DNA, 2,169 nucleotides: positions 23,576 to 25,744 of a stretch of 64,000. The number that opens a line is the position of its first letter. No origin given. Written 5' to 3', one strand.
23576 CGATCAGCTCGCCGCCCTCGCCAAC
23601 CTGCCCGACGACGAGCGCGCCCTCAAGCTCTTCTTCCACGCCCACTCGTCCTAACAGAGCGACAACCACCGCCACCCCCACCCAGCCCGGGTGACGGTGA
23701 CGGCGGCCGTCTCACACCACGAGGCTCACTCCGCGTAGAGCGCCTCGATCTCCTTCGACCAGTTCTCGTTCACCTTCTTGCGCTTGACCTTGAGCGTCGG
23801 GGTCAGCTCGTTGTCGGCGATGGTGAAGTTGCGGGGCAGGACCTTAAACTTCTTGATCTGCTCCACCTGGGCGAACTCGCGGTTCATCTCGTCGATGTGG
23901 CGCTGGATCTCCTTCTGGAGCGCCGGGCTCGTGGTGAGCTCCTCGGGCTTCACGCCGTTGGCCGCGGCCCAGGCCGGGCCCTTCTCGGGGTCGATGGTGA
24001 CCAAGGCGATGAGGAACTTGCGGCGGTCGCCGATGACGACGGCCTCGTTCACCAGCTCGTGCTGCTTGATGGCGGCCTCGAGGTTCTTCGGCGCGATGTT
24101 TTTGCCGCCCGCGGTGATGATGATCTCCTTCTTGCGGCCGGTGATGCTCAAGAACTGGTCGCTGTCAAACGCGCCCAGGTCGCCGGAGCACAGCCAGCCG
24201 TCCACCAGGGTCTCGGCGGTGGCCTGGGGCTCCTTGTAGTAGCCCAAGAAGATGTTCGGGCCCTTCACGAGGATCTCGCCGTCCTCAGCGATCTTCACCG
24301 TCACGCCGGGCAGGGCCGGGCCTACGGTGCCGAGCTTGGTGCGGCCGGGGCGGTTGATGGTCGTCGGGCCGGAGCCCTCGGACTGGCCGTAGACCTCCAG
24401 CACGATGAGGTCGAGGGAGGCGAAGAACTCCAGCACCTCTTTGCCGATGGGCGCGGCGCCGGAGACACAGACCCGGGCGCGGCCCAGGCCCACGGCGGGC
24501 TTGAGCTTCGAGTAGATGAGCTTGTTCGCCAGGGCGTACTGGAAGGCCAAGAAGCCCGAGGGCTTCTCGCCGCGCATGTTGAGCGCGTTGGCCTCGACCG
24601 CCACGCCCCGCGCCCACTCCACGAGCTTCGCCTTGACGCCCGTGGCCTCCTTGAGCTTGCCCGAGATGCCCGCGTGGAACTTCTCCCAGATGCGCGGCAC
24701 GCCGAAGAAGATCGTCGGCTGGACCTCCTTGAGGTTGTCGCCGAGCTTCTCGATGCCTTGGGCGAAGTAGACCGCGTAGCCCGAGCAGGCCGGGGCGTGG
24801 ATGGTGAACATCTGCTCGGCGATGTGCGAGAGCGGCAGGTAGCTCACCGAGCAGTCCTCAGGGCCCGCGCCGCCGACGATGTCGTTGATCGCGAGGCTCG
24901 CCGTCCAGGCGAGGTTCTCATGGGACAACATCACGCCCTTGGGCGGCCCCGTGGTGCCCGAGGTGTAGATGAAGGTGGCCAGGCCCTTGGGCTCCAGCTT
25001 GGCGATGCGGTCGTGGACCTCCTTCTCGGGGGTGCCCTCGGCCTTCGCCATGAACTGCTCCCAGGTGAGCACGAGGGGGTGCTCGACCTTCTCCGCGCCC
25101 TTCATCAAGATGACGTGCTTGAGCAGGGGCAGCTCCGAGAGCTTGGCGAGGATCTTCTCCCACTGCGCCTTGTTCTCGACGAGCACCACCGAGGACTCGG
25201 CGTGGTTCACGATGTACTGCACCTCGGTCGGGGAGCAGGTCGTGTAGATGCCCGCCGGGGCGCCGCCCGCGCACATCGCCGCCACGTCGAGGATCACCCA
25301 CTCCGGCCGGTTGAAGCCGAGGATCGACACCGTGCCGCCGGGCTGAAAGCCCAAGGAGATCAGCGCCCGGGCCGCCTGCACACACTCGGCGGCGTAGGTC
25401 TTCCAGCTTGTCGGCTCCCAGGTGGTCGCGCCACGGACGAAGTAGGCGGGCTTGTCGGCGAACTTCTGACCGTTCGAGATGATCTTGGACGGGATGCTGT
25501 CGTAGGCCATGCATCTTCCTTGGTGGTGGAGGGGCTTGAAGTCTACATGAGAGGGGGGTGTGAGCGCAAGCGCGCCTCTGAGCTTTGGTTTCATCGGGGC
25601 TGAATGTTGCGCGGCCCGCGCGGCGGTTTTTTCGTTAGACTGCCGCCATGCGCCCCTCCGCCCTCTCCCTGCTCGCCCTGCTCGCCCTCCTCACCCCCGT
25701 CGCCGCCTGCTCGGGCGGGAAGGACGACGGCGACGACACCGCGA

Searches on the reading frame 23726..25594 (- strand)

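Call 12: search_protein_families(library=ncbifam, proteins=[window:23726-25594:-], max_evalue=0.01)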
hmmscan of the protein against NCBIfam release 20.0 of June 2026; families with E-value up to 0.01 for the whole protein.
window:23726-25594:- (622 aa): 100 families (the best 25 are shown)
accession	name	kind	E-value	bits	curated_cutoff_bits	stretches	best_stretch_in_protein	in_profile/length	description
NF038343.1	ligase_FadD11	exception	1.6e-119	399.9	950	1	59-622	26-583/585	fatty acid--CoA ligase FadD11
NF004837.0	PRK06187.1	subfamily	1.6e-74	251.1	476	2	43-306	19-274/531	long-chain-fatty-acid--CoA ligase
NF005801.1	PRK07656.1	equivalog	6.7e-57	193.2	657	2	365-522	273-436/500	FadD3 family acyl-CoA ligase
NF005702.0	PRK07514.1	subfamily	7.4e-51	173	558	2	372-522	271-433/506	malonyl-CoA synthase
NF009233.0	PRK12583.1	subfamily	2.6e-50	171.4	832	2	29-259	15-255/558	fatty acid CoA ligase family protein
NF006182.0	PRK08316.1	subfamily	3.8e-48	164.3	663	2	43-303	22-271/523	fatty acyl-CoA synthetase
NF004114.0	PRK05605.1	equivalog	4.2e-46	157.4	766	2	353-526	320-506/575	long-chain-fatty-acid--CoA ligase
NF005714.0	PRK07529.1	subfamily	7.5e-46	156.7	632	2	374-522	341-508/640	acyl-CoA synthetase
NF002966.0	PRK03640.1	equivalog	2.2e-43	148.6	556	2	374-523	257-416/483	o-succinylbenzoate--CoA ligase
NF005676.0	PRK07470.1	equivalog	2.4e-42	145.3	774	2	432-522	373-462/544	acyl-CoA synthetase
NF005307.0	PRK06839.1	equivalog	5.1e-42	144.1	748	2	370-524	263-428/496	o-succinylbenzoate--CoA ligase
TIGR01923.1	menE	equivalog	2.6e-41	141.9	330.15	2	378-523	231-382/442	o-succinylbenzoate--CoA ligase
NF009232.0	PRK12582.1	subfamily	4.7e-40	137.4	777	2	397-622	379-615/624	acyl-CoA synthetase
NF005858.0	PRK07787.1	subfamily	8e-40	136.7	575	1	85-524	45-409/471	acyl-CoA synthetase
NF041592.1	carboxyl_red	equivalog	8.4e-40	136.3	1300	2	57-326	73-355/1160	carboxylic acid reductase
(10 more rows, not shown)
